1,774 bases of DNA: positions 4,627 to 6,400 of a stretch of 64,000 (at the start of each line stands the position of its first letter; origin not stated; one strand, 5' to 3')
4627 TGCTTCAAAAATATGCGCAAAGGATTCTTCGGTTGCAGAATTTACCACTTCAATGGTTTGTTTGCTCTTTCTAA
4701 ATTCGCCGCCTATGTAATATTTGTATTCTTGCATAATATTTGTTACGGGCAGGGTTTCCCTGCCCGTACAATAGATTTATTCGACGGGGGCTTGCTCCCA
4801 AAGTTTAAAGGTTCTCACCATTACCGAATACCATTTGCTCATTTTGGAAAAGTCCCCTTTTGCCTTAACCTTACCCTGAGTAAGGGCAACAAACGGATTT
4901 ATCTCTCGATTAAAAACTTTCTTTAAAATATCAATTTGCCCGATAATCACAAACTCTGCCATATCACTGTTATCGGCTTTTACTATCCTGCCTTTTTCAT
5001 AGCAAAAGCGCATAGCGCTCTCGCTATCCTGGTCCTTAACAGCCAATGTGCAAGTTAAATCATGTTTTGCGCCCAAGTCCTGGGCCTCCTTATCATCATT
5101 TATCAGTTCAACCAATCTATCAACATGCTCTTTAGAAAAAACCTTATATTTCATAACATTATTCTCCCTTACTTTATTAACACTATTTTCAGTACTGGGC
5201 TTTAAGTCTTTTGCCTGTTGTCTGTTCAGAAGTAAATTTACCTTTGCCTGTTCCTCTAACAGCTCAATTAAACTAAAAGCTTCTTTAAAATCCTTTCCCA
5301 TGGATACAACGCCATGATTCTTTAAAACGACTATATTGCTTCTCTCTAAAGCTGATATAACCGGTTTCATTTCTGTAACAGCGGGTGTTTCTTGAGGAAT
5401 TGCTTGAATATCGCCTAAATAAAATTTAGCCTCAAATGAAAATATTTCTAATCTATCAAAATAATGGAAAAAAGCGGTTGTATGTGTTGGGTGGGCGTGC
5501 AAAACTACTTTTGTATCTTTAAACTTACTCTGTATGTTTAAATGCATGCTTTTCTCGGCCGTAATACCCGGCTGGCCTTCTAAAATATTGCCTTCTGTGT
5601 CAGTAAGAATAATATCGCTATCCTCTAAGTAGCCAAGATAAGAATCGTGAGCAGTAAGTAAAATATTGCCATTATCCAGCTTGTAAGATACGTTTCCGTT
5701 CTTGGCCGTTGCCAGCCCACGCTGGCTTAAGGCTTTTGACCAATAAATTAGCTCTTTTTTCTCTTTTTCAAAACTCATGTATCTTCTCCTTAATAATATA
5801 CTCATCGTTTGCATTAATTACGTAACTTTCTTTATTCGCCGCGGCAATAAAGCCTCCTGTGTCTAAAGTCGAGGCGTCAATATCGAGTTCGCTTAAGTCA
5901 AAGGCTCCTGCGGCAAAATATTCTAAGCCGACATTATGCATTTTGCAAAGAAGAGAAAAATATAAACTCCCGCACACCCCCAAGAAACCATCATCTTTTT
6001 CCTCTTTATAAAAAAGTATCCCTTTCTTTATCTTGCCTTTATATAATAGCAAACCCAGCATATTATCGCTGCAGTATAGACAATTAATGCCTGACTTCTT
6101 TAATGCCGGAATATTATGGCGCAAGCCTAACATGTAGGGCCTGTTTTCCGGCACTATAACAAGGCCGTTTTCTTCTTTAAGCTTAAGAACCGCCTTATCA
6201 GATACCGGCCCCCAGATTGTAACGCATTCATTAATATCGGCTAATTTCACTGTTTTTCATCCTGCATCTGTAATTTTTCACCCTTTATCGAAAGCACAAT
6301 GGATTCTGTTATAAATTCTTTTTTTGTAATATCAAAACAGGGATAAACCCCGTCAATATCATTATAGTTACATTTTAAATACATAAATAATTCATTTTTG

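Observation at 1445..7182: Unusual sugar-phosphate block: candidate non-canonical salvage route for 5-deoxy/5-methylthio-pentoses (radical-SAM by-products)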

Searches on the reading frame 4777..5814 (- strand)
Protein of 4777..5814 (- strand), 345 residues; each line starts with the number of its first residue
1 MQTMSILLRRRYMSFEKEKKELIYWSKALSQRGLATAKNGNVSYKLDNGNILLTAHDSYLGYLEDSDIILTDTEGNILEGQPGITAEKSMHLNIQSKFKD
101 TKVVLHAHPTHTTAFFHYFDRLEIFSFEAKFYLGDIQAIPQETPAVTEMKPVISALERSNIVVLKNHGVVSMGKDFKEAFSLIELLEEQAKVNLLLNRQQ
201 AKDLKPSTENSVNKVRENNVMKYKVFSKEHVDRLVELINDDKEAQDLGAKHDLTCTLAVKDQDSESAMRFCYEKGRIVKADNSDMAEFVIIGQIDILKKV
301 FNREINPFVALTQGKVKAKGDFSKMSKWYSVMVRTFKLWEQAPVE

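Call 4: search_protein_families(library=pfam, proteins=[window:4777-5814:-], max_evalue=0.01)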
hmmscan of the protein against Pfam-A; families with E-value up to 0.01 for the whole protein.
window:4777-5814:- (345 aa): 2 families
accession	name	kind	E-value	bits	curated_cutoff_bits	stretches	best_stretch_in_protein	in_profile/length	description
PF00596.27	Aldolase_II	-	5.2e-33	114.9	22.2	1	21-193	2-182/183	Class II Aldolase and Adducin N-terminal domain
PF02036.22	SCP2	-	4.6e-06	27.3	21.3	1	236-328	6-96/101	SCP-2 sterol transfer family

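Call 5: search_protein_families(library=ncbifam, proteins=[window:4777-5814:-], max_evalue=0.01)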
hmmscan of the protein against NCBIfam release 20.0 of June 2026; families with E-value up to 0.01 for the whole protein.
window:4777-5814:- (345 aa): 30 families (the best 25 are shown)
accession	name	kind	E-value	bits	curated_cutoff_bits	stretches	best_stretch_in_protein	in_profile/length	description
NF040649.1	FucA_Meth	equivalog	1.2e-32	113.3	250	1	18-197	2-177/179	L-fuculose phosphate aldolase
NF043034.1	OxoTetrPhDc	equivalog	9.4e-27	94.1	250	1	18-207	5-199/205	3-oxo-tetronate 4-phosphate decarboxylase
NF006208.0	PRK08333.1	equivalog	1.9e-23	83.1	267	1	18-197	5-184/189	aldolase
NF006413.0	PRK08660.1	equivalog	9.1e-23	81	203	1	20-199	4-180/184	aldolase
NF005302.0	PRK06833.1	equivalog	1.7e-17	63.6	264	1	13-193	1-183/214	L-fuculose-phosphate aldolase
NF005123.0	PRK06557.1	subfamily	2.8e-17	63.2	251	1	14-223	8-220/223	L-ribulose-5-phosphate 4-epimerase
NF004979.0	PRK06357.1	equivalog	1.7e-16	60.3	216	1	13-194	1-196/221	hypothetical protein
NF006672.0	PRK09220.1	equivalog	6.9e-16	58.2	226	1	12-115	5-108/209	methylthioribulose 1-phosphate dehydratase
TIGR03328.1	salvage_mtnB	equivalog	3.3e-14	52.9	137.05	1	26-187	5-182/194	methylthioribulose 1-phosphate dehydratase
NF004527.0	PRK05874.1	equivalog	2e-13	50.4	308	1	23-192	12-185/218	L-fuculose-phosphate aldolase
NF004855.0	PRK06208.1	subfamily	7.2e-13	48.4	255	1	64-202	91-233/274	class II aldolase/adducin family protein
NF005689.0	PRK07490.1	equivalog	1.4e-12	47.3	260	1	45-242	43-243/248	hypothetical protein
NF002963.0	PRK03634.1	equivalog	2.7e-12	46.4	170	1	84-201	114-246/274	rhamnulose-1-phosphate aldolase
NF005451.0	PRK07044.1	subfamily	3.4e-12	46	207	1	66-226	72-235/256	aldolase II superfamily protein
NF005068.0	PRK06486.1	equivalog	4.1e-11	42.6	269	1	63-231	74-246/262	aldolase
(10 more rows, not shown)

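Call 33: search_solved_structures(query=window:4777-5814:-, max_evalue=0.001, show_alignments=3)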
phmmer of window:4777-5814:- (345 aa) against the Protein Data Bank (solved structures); distinct sequences matched with E-value up to 0.001: 26.
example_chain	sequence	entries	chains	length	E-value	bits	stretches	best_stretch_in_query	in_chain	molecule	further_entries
4c25_A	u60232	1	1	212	3.2e-14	55.9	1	13-196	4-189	L-FUCULOSE PHOSPHATE ALDOLASE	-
4c24_A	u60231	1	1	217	3.3e-14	55.8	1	13-197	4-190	L-FUCULOSE PHOSPHATE ALDOLASE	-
6btd_A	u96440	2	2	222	3.4e-13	52.5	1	14-193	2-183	Fuculose phosphate aldolase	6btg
6vop_A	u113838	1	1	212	3.6e-13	52.4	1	20-199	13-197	Aldolase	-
6voq_A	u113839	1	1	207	1.1e-12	50.8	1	16-202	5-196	Aldolase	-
2irp_A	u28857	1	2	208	1.8e-10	43.6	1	12-187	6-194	Putative aldolase class 2 protein aq_1979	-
2fk5_A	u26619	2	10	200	3.8e-10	42.5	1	29-194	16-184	fuculose-1-phosphate aldolase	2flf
1pvt_A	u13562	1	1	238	3.2e-09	39.4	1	52-194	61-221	sugar-phosphate aldolase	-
2opi_A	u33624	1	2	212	2.1e-08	36.8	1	34-188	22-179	L-fuculose-1-phosphate aldolase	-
4xxf_A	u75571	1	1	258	1.4e-07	34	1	65-197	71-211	Fuculose-1-phosphate aldolase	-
1dzw_P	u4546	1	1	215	1.4e-05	27.5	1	20-192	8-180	L-fuculose phosphate aldolase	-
8ix6_A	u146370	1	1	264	1.5e-05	27.4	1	19-194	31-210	Aldolase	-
1dzv_P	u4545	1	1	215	1.9e-05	27.1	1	20-192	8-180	L-fuculose phosphate aldolase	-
1dzz_P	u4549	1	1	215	1.9e-05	27.1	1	20-192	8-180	L-fuculose phosphate aldolase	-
1dzx_P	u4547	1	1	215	3.6e-05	26.1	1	20-192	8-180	L-fuculose phosphate aldolase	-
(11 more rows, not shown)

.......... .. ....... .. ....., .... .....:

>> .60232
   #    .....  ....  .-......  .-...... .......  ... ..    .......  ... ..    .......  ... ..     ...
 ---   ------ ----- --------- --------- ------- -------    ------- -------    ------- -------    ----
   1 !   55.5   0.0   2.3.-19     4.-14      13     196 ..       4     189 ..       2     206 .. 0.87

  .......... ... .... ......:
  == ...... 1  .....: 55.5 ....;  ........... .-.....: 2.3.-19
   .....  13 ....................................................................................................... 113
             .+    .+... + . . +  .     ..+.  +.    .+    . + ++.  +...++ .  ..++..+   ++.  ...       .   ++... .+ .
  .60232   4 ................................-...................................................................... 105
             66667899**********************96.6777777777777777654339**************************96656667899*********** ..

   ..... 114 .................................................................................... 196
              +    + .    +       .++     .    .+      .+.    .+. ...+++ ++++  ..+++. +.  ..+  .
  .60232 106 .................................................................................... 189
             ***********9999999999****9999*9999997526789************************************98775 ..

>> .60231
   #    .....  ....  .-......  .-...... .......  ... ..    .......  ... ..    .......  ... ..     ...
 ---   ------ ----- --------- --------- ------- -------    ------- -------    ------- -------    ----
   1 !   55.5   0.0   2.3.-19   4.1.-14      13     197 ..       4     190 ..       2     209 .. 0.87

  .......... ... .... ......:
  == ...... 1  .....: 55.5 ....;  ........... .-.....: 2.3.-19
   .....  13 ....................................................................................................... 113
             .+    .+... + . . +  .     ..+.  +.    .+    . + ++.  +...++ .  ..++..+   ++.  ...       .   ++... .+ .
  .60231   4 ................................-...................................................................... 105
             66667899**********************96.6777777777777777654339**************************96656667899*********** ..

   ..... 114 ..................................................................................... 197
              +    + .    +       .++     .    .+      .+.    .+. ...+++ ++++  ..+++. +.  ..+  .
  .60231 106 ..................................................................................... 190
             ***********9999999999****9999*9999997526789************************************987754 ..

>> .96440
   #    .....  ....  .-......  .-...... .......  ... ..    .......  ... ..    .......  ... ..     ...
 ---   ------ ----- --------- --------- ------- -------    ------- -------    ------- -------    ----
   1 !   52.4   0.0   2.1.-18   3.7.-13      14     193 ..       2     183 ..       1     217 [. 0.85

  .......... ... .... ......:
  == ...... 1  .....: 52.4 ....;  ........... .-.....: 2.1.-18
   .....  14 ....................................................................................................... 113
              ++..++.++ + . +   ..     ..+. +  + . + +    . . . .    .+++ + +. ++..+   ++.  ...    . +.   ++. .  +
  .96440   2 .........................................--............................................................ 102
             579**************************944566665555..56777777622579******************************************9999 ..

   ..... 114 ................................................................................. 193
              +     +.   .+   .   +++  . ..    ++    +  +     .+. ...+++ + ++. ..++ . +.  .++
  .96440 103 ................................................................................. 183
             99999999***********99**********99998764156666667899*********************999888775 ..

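Call 36: find_homologous_proteins(query=window:4777-5814:-, max_evalue=0.00001)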
Query window:4777-5814:- (345 aa): 450 proteins with E <= 0.00001 among 1756 candidates; the best 120 are listed.
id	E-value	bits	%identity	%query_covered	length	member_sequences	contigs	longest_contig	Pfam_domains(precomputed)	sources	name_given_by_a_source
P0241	9.0e-217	736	100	97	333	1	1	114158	PF00596.28,PF02036.23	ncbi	ncbi:MAG: class II aldolase/adducin family protein [Candidatus Omnitrophota bacterium]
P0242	1.2e-141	489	66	96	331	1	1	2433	PF00596.28,PF02036.23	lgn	-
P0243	2.0e-140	485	64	97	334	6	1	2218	PF00596.28,PF02036.23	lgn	-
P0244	3.0e-140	485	65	97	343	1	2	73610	PF00596.28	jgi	jgi:L-fuculose-phosphate aldolase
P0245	2.1e-136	472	64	97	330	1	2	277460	PF00596.28,PF02036.23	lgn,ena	-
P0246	9.1e-136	470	64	97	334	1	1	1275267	PF00596.28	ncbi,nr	ncbi:MAG: class II aldolase/adducin family protein [Candidatus Omnitrophota bacterium]|nr:MAG: class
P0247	2.1e-135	469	63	96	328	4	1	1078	PF00596.28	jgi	-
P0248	8.6e-135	467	64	97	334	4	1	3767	PF00596.28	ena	-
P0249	1.1e-134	466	64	97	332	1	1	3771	PF00596.28,PF02036.23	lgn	-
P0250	1.8e-134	466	62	97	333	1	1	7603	PF00596.28,PF02036.23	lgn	-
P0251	2.8e-134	465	62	97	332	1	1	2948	PF00596.28,PF02036.23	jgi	-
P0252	2.9e-134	465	61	97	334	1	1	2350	PF00596.28,PF02036.23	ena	-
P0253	3.0e-134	465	63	97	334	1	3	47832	PF00596.28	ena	-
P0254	3.0e-134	465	61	97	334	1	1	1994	PF00596.28,PF02036.23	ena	-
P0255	1.2e-133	463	61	97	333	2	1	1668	PF00596.28,PF02036.23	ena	-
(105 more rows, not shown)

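Call 52: predict_structure(alignment_id=A3)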
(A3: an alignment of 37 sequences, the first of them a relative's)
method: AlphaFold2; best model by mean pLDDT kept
length: 333 residues; sequences in the alignment: 37
mean_pLDDT: 89.4   pTM: 0.84
mean pLDDT of the five models: 89.4, 88.9, 87.5, 87.1, 86.9
residues with pLDDT >= 90: 236; 70-90: 72; 50-70: 11; < 50: 14
segments of 3 or more residues with pLDDT < 50: 191-204
pLDDT, mean of each block of 10 residues (from residue 1): 90 95 85 96 88 93 87 83 95 96 90 87 90 88 96 95 97 96 74 40 61 97 98 96 96 97 97 96 95 89 89 86 92 94
secondary structure, 60 per line:
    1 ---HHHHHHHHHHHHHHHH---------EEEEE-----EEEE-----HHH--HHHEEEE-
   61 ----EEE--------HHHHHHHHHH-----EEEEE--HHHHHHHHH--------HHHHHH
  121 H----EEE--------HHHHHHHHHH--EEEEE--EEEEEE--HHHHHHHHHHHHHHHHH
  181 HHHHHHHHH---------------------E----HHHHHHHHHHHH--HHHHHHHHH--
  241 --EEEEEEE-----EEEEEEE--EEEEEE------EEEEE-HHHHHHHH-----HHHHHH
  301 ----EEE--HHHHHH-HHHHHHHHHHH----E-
elements in order: H4-19 E29-33 E39-42 E56-59 E65-67 H76-85 E91-95 H98-106 H115-121 E126-128 H137-146 E149-153 E156-161 H164-189 H216-227 H230-238 E243-249 E255-261 E264-269 E276-280 H282-289 H295-300 E305-307 H310-315 H317-327

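Call 54: fold_search(model_id=the predicted structure, library=pdb)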
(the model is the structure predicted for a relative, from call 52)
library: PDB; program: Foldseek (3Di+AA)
matches with E <= 10: 544; with E <= 0.001: 120
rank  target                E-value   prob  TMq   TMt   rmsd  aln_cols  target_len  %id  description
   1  2fk5_B                7.8e-15  1.00  0.51  0.84   2.8       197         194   24  Crystal structure of l-fuculose-1-phosphate aldolase from Thermus thermophilus HB8 (released 2007-01-04)
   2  2fk5_A                1.7e-14  1.00  0.50  0.83   2.7       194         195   24  Crystal structure of l-fuculose-1-phosphate aldolase from Thermus thermophilus HB8 (released 2007-01-04)
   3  2opi_B                3.3e-14  1.00  0.48  0.75   4.9       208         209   22  Crystal Structure of L-fuculose-1-phosphate aldolase from Bacteroides thetaiotaomicron (released 2007-02-27)
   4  6voq                  3.5e-14  1.00  0.51  0.80   2.5       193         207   25  Crystal structure of YgbL, a putative aldolase/epimerase/decarboxylase from Klebsiella pneumoniae (released 2020-02-19)
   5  4c24                  3.7e-14  1.00  0.52  0.79   2.3       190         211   25  L-fuculose 1-phosphate aldolase (released 2013-12-11)
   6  6btg                  6.3e-14  1.00  0.53  0.82   2.0       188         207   21  Crystal structure of deoxyribose-phosphate aldolase bound with DHAP from Bacillus Thuringiensis (released 2018-07-04)
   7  6btd                  8.0e-14  1.00  0.52  0.82   2.8       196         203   21  Crystal structure of deoxyribose-phosphate aldolase from Bacillus Thuringiensis involved in dispatching the ubiquitous r (released 2018-07-04)
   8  4c25                  8.0e-14  1.00  0.51  0.78   4.2       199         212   26  L-fuculose 1-phosphate aldolase (released 2013-12-18)
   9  2opi_A                8.4e-14  1.00  0.50  0.80   4.5       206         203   21  Crystal Structure of L-fuculose-1-phosphate aldolase from Bacteroides thetaiotaomicron (released 2007-02-27)
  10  6vop                  9.5e-14  1.00  0.49  0.77   2.6       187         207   27  Crystal structure of YgbL, a putative aldolase/epimerase/decarboxylase from Escherichia coli (released 2020-02-19)
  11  2irp_A                1.2e-13  1.00  0.49  0.76   3.3       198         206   26  Crystal structure of the l-fuculose-1-phosphate aldolase (aq_1979) from aquifex aeolicus VF5 (released 2007-10-30)
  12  2flf_B                3.3e-13  1.00  0.48  0.80   2.9       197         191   24  Crystal structure of l-fuculose-1-phosphate aldolase from Thermus Thermophilus HB8 (released 2007-01-09)
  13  2flf_F                4.2e-13  1.00  0.46  0.77   3.3       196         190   25  Crystal structure of l-fuculose-1-phosphate aldolase from Thermus Thermophilus HB8 (released 2007-01-09)
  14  1jdi_A                5.4e-13  1.00  0.50  0.72   3.6       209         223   20  CRYSTAL STRUCTURE OF L-RIBULOSE-5-PHOSPHATE 4-EPIMERASE (released 2002-01-23)
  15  2flf_C                5.7e-13  1.00  0.49  0.82   2.8       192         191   25  Crystal structure of l-fuculose-1-phosphate aldolase from Thermus Thermophilus HB8 (released 2007-01-09)
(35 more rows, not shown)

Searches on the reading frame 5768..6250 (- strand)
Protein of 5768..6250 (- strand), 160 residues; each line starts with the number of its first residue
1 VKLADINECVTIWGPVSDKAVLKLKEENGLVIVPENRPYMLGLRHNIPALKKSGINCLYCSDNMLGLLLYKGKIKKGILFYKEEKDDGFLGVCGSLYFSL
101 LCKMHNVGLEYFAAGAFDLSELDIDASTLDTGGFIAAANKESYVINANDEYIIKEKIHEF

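Call 4: search_protein_families(library=pfam, proteins=[window:5768-6250:-], max_evalue=0.01)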
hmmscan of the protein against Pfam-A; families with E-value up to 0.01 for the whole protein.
window:5768-6250:- (160 aa): 1 family
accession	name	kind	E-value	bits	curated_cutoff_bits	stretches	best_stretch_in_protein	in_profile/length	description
PF01008.23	IF-2B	-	6.4e-05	22.8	22.4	1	27-109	131-211/280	Initiation factor 2 subunit family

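Call 5: search_protein_families(library=ncbifam, proteins=[window:5768-6250:-], max_evalue=0.01)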
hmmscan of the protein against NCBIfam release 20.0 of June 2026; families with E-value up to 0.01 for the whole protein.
window:5768-6250:- (160 aa): 4 families
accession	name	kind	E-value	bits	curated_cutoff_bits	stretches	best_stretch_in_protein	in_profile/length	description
TIGR00524.1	eIF-2B_rel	subfamily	0.00035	19.8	185.85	1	26-109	150-234/303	S-methyl-5-thioribose-1-phosphate isomerase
NF004436.0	PRK05772.1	equivalog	0.00077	18.8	521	1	30-76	203-249/363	S-methyl-5-thioribose-1-phosphate isomerase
NF004326.0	PRK05720.1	subfamily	0.0015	17.4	271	1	25-76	188-239/358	s-methyl-5-thioribose-1-phosphate isomerase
NF004700.0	PRK06036.1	equivalog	0.0024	16.9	528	1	30-118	183-272/339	S-methyl-5-thioribose-1-phosphate isomerase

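Call 80: search_protein_representatives(protein=window:5768-6250:-)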
Query: 160 residues. Proteins with E-value up to 0.001 (for the whole library): 67; up to 1e-10: 43; up to 1e-30: 5. The best 67 are listed.
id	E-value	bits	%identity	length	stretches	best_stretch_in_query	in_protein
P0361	9.9e-39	149.0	45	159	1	1-152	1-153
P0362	6.3e-35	136.7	45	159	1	1-150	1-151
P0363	1.2e-31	126.0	43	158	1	1-155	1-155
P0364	1.3e-31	125.9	42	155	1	1-152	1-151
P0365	3.3e-31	124.6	42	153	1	1-144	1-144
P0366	4.8e-30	120.8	47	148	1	1-151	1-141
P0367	2.3e-29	118.6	45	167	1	1-156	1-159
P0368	2.2e-28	115.4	42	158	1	1-156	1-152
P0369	9.2e-28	113.4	39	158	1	7-155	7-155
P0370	4.2e-26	108.0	40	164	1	4-128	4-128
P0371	5.7e-26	107.5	50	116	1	1-122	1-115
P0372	1.4e-25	106.3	42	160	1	1-154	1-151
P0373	1.7e-25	106.0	40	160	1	1-152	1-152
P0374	3.8e-25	104.9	43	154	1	1-132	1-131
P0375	4.8e-25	104.5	37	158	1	1-152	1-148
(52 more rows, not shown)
